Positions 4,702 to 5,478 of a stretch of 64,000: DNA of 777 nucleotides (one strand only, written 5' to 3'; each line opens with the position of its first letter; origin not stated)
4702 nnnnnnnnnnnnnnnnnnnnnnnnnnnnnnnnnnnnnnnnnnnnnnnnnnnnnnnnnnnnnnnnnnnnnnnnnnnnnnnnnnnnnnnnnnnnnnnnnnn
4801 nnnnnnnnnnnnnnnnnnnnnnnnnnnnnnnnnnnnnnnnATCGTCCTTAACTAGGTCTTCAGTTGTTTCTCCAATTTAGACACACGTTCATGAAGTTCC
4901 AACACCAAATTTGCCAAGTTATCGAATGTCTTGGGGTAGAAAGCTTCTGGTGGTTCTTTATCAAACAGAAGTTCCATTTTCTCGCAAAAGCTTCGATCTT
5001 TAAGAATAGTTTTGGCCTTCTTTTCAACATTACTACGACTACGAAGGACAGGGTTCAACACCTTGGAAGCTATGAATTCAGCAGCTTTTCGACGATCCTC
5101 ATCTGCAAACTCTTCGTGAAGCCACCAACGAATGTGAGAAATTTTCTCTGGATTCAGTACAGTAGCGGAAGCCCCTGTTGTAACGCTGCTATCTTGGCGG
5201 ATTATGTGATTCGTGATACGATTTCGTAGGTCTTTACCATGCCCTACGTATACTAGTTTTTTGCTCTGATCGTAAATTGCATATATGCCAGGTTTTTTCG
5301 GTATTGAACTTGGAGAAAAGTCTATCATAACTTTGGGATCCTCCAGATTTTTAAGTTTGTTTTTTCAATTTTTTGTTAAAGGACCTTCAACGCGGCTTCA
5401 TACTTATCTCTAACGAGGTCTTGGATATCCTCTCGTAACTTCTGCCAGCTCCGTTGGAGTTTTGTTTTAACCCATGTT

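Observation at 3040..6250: Low-GC islet of five small minus-strand accessory genes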

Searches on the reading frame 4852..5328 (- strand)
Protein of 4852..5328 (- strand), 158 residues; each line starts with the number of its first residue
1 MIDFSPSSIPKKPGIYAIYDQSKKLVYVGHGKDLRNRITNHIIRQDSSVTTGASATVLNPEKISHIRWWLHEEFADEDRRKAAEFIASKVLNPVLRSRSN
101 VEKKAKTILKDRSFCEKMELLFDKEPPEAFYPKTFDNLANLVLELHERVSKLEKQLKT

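Call 6: search_protein_families(library=pfam, proteins=[window:4852-5328:-], max_evalue=0.01)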
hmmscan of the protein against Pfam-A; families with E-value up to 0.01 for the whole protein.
window:4852-5328:- (158 aa): 2 families
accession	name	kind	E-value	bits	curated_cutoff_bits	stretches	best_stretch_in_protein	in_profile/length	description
PF01541.30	GIY-YIG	-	5.9e-07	30.1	22.6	1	13-66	2-52/78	GIY-YIG catalytic domain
PF24348.1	DUF7508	-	0.0023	18.5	26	1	8-68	17-60/79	Domain of unknown function (DUF7508)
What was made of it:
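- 4852..5328 (-): Stand-alone GIY-YIG nuclease (158 aa) with a C-terminal helical extension. Lineage-specific cassette. Pfam E 6e-7 (call 6).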

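Call 7: search_protein_families(library=ncbifam, proteins=[window:4852-5328:-], max_evalue=0.01)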
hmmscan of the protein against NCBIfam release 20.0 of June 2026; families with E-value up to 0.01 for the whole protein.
window:4852-5328:- (158 aa): 12 families
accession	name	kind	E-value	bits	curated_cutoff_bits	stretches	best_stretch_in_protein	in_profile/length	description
NF001824.0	PRK00558.1-5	equivalog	7.7e-08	31.2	451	1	6-42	11-47/652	excinuclease ABC subunit UvrC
TIGR00194.1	uvrC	equivalog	1.4e-07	30.6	285.45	1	6-46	5-45/574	excinuclease ABC subunit UvrC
NF011260.0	PRK14666.1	equivalog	1.5e-06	27.3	649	1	5-62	5-61/698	excinuclease ABC subunit C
NF005906.0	PRK07883.1-4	equivalog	5.3e-06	25.1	495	1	8-48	211-251/563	DEDD exonuclease domain-containing protein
NF011264.0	PRK14670.1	equivalog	1.9e-05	23.1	1021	1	8-50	14-56/602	excinuclease ABC subunit C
TIGR01453.1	grpIintron_endo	subfamily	9.1e-05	22.6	56.05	1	12-48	1-37/215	group I intron endonuclease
NF005907.0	PRK07883.1-5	equivalog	0.00014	20.4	454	1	8-40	226-258/584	DEDD exonuclease domain-containing protein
NF011263.0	PRK14669.1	equivalog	0.00019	20.1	1108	1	8-52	9-54/624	excinuclease ABC subunit C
NF011261.0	PRK14667.1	equivalog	0.00022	19.9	818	1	8-47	12-50/567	excinuclease ABC subunit C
NF007833.0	PRK10545.1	equivalog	0.00087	18.5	367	1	8-46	30-69/289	excinuclease Cho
NF005905.0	PRK07883.1-3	equivalog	0.0015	17.2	508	1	8-46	222-260/581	DEDD exonuclease domain-containing protein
NF005903.0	PRK07883.1-1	equivalog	0.002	16.6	1038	1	8-46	244-282/642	DEDD exonuclease domain-containing protein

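Call 8: search_protein_families(library=padloc, proteins=[window:4852-5328:-], max_evalue=0.1)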
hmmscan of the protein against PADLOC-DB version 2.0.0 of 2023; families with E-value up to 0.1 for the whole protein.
window:4852-5328:- (158 aa): 3 families
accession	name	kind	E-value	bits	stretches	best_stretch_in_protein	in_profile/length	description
PDLC04925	PDC-S14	-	0.0016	15.5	1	11-66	61-123/301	-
PDLC04922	PDC-S14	-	0.0022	15.3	1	11-66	48-104/305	-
PDLC04923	PDC-S14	-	0.0042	14.2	1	12-43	70-106/320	-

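Call 30: find_homologous_proteins(query=window:4852-5328:-, max_evalue=0.001)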
Query window:4852-5328:- (158 aa): 25 proteins with E <= 0.001 among 108 candidates.
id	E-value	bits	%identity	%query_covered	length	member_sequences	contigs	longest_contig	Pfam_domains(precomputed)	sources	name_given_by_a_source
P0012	5.6e-99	346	100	100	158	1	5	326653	PF01541.31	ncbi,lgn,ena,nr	ncbi:MAG: GIY-YIG nuclease family protein [Candidatus Poribacteria bacterium]|nr:GIY-YIG nuclease fa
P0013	4.5e-56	207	61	100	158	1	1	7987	PF01541.31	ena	-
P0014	9.0e-56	206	62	99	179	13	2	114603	PF01541.31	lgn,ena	-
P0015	4.0e-55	204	64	99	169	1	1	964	PF01541.31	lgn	-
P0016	7.3e-55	203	62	100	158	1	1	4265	PF01541.31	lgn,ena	-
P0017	1.6e-54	202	61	100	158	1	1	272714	PF01541.31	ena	-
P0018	2.1e-53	198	61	95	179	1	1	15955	PF01541.31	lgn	-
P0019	3.3e-53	198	61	100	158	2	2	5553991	PF01541.31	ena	-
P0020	6.0e-53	197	60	100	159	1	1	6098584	PF01541.31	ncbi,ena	-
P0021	4.0e-52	194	61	100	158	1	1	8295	PF01541.31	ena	-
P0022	2.1e-51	192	60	98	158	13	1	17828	PF01541.31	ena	-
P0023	1.1e-50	189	59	98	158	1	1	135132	PF01541.31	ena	-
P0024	2.2e-50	188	57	98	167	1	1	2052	PF01541.31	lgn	-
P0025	2.7e-49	185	57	100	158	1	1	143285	PF01541.31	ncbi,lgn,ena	-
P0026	7.0e-48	180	56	100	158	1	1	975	PF01541.31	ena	-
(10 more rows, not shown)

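Call 31: find_encoding_contigs(protein=P0012, flank=6000, max_places=10)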
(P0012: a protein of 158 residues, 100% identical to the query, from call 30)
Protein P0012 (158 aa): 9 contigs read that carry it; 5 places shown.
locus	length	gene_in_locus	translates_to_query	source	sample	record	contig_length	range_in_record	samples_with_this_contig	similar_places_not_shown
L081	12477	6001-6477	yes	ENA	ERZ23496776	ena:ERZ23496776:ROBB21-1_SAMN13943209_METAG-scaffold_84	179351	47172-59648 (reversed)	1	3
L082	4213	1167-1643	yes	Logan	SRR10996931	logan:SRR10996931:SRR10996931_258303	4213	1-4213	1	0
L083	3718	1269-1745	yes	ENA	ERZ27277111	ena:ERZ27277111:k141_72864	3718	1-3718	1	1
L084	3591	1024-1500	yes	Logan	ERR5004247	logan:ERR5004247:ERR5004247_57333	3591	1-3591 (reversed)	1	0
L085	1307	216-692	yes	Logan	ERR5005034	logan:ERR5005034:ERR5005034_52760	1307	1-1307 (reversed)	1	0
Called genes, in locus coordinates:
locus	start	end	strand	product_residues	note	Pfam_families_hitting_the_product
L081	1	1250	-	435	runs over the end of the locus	-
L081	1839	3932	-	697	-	PF11832:DUF3352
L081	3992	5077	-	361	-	PF14486:DUF4432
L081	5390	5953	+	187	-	PF01966:HD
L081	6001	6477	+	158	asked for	PF01541:GIY-YIG (weak)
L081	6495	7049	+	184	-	PF10706:Aminoglyc_resit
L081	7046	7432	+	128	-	PF01361:Tautomerase (faint), PF14552:Tautomerase_2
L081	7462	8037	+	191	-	-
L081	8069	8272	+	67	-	PF13783:DUF4177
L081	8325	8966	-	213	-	-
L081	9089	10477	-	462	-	PF05694:SBP56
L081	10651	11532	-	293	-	-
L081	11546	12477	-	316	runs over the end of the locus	PF04015:DUF362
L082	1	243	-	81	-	?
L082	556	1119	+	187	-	PF01966:HD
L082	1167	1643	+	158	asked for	PF01541:GIY-YIG (weak)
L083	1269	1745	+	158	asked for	PF01541:GIY-YIG (weak)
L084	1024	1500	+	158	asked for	PF01541:GIY-YIG (weak)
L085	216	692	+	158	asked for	PF01541:GIY-YIG (weak)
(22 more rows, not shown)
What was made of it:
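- Checked: It is called as a gene in public assemblies (calls 6, 31).
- The same six-gene array occurs in at least 5 independent metagenome assemblies (call 31). The window's own population shows one arrangement (call 31).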

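Call 59: find_encoding_contigs(protein=P0020, flank=5000, max_places=3)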
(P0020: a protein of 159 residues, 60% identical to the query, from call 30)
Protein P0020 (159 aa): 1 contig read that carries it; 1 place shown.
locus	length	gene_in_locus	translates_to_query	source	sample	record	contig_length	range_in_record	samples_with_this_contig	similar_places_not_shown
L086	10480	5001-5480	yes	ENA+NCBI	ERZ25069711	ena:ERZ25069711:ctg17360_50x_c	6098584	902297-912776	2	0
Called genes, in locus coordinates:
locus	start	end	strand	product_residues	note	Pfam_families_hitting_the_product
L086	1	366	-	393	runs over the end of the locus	PF02746:MR_MLE_N, PF13378:MR_MLE_C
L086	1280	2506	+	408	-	PF19577:DcaP (faint)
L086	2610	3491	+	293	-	PF12974:Phosphonate-bd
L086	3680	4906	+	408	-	-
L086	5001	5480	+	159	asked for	PF01541:GIY-YIG (weak)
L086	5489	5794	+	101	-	PF04255:DUF433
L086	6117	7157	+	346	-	PF02608:Bmp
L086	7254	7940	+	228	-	PF00005:ABC_tran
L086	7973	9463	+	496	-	-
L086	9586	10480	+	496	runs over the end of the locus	PF05721:PhyH, PF12717:Cnd1 (faint), PF13513:HEAT_EZ (faint), PF00514:Arm (faint), PF02985:HEAT (faint), PF03130:HEAT_PBS (faint), PF13646:HEAT_2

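Call 60: find_encoding_contigs(protein=P0014, flank=5000, max_places=3)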
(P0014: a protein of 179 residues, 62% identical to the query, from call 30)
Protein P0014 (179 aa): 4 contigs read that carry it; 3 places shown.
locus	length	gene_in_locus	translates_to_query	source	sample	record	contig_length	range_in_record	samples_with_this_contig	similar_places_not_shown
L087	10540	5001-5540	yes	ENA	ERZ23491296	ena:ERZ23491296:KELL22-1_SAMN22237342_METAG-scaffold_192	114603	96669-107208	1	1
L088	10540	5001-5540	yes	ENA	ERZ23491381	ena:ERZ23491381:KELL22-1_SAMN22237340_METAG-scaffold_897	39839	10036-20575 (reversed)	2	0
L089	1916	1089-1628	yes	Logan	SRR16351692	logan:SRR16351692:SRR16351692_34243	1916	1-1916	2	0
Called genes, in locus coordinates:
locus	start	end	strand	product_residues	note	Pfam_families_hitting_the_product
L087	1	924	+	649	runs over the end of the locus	PF21760:SecD_1st, PF22599:SecDF_P1_head, PF00873:ACR_tran (weak), PF02355:SecD_SecF_C, PF03176:MMPL (weak)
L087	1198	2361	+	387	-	PF07549:Sec_GG (weak), PF02355:SecD_SecF_C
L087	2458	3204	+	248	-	-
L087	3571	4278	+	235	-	-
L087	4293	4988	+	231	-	PF03883:H2O2_YaaD (weak), PF21818:DUF6884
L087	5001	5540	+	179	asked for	PF01541:GIY-YIG (weak)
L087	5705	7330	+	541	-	PF01935:DUF87, PF05872:HerA_C (faint), PF13401:AAA_22 (faint), PF12846:AAA_10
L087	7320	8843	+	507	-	-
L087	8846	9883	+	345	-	PF01702:TGT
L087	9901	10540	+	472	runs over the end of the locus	PF00158:Sigma54_activat, PF14532:Sigma54_activ_2, PF07724:AAA_2, PF07728:AAA_5, PF25601:AAA_lid_14, PF02954:HTH_8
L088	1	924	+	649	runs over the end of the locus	PF21760:SecD_1st, PF22599:SecDF_P1_head, PF00873:ACR_tran (weak), PF02355:SecD_SecF_C, PF03176:MMPL (weak)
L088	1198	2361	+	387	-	PF07549:Sec_GG (weak), PF02355:SecD_SecF_C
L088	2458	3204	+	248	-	-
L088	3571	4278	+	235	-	-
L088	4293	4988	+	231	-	PF03883:H2O2_YaaD (weak), PF21818:DUF6884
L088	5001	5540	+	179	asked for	PF01541:GIY-YIG (weak)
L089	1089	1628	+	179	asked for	PF01541:GIY-YIG (weak)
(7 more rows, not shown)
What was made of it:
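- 4852..5328 (-): Homologues elsewhere sit in other contexts (calls 59, 60).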

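Call 68: find_related_loci(query=window:4852-5328:-, collection=viral_contigs, flank=5000)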
Query window:4852-5328:- (158 aa) in viral_contigs; peptide patterns used: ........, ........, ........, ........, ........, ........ (x = any residue, [..] = any of these).
3 stretches matched a pattern, but none encodes a relative of the query by tblastn (E <= 1e-3).

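Call 70: search_protein_families(library=phrogs, proteins=[window:4852-5328:-], max_evalue=0.001)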
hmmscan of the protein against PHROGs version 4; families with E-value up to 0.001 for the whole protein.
window:4852-5328:- (158 aa): 2 families
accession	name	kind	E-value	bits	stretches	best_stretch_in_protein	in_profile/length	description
phrog_22664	-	unknown function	8.2e-05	22.3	1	9-51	14-56/610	-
phrog_19235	-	unknown function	0.00031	21.3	1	11-42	19-50/251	-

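Call 87: predict_structure(alignment_id=A3)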
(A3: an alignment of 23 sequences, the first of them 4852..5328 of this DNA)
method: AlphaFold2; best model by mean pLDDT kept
length: 158 residues; sequences in the alignment: 23
mean_pLDDT: 81.7   pTM: 0.73
mean pLDDT of the five models: 81.7, 81.7, 79.7, 77.1, 76.7
residues with pLDDT >= 90: 60; 70-90: 64; 50-70: 27; < 50: 7
segments of 3 or more residues with pLDDT < 50: 49-53
pLDDT, mean of each block of 10 residues (from residue 1): 70 94 89 90 61 56 88 94 92 74 82 95 90 70 82 82
secondary structure, 60 per line:
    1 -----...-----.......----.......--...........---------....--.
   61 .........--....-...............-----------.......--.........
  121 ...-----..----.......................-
elements in order: E14-20 E25-31 H34-44 H54-57 E63-69 H72-75 H77-91 H103-109 H112-123 H135-157

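Call 89: fold_search(model_id=the predicted structure, library=pdb)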
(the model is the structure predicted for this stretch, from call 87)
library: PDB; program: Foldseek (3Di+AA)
matches with E <= 10: 161; with E <= 0.001: 4
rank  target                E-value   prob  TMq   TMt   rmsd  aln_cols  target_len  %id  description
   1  1yd6_D                2.2e-04  1.00  0.43  0.67   6.7       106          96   21  Crystal structure of the GIY-YIG N-terminal endonuclease domain of UvrC from Bacillus caldotenax (released 2005-03-01)
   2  1yd6_C                3.4e-04  1.00  0.44  0.71   3.1        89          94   19  Crystal structure of the GIY-YIG N-terminal endonuclease domain of UvrC from Bacillus caldotenax (released 2005-03-01)
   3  1yd6_B                3.4e-04  1.00  0.43  0.72   6.7       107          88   20  Crystal structure of the GIY-YIG N-terminal endonuclease domain of UvrC from Bacillus caldotenax (released 2005-03-01)
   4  1yd6_A                4.5e-04  1.00  0.43  0.68   6.9       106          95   20  Crystal structure of the GIY-YIG N-terminal endonuclease domain of UvrC from Bacillus caldotenax (released 2005-03-01)
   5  1yd3                  7.3e-03  1.00  0.43  0.70   3.8       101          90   18  Crystal structure of the GIY-YIG N-terminal endonuclease domain of UvrC from Thermotoga maritima: Point mutant Y43F boun (released 2005-03-01)
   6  1yd5                  8.7e-03  1.00  0.42  0.69   2.8        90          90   19  Crystal structure of the GIY-YIG N-terminal endonuclease domain of UvrC from Thermotoga maritima: Point mutant N88A boun (released 2005-03-01)
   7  1yd2                  9.3e-03  1.00  0.43  0.70   3.8       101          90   17  Crystal structure of the GIY-YIG N-terminal endonuclease domain of UvrC from Thermotoga maritima: Point mutant Y19F boun (released 2005-03-01)
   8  1ycz                  9.8e-03  1.00  0.44  0.72   3.8        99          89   17  Crystal structure of the GIY-YIG N-terminal endonuclease domain of UvrC from Thermotoga maritima (released 2005-03-01)
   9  1yd4                  1.6e-02  1.00  0.40  0.66   2.9        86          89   17  Crystal structure of the GIY-YIG N-terminal endonuclease domain of UvrC from Thermotoga maritima: Point mutant Y29F boun (released 2005-03-01)
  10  2lwf_MODEL_1_A        6.4e-02  0.92  0.23  0.30   9.1        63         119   24  Structure of N-terminal domain of a plant Grx (released 2013-05-22)
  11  2wsh_D                1.0e-01  0.90  0.37  0.43   6.1       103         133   21  Structure of bacteriophage T4 EndoII E118A mutant (released 2010-03-02)
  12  2wsh_B                3.1e-01  0.54  0.34  0.39   6.2        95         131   21  Structure of bacteriophage T4 EndoII E118A mutant (released 2010-03-02)
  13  1vl2_A                3.7e-01  0.06  0.14  0.08  19.7       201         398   12  Crystal structure of Argininosuccinate synthase (TM1780) from Thermotoga maritima at 1.65 A resolution (released 2004-08-17)
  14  9u75_D                4.4e-01  0.38  0.35  0.25   7.4       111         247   14  5hmC specific restriction endonuclease Escherichia coli E. coli O157:H7 PD-T4-3 (released 2026-02-11)
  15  6sei_A                4.4e-01  0.23  0.31  0.20   9.9       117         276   15  Recognition and processing of branched DNA substrates by Slx1-Slx4 nuclease (released 2019-09-25)
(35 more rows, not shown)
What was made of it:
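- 4852..5328 (-): The AF2 model matches the UvrC N-terminal GIY-YIG domain 1yd6, target-normalised TM 0.7 (calls 87, 89).
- On Free-standing GIY-YIG homing endonuclease: The model matches the UvrC GIY-YIG domain (call 89).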
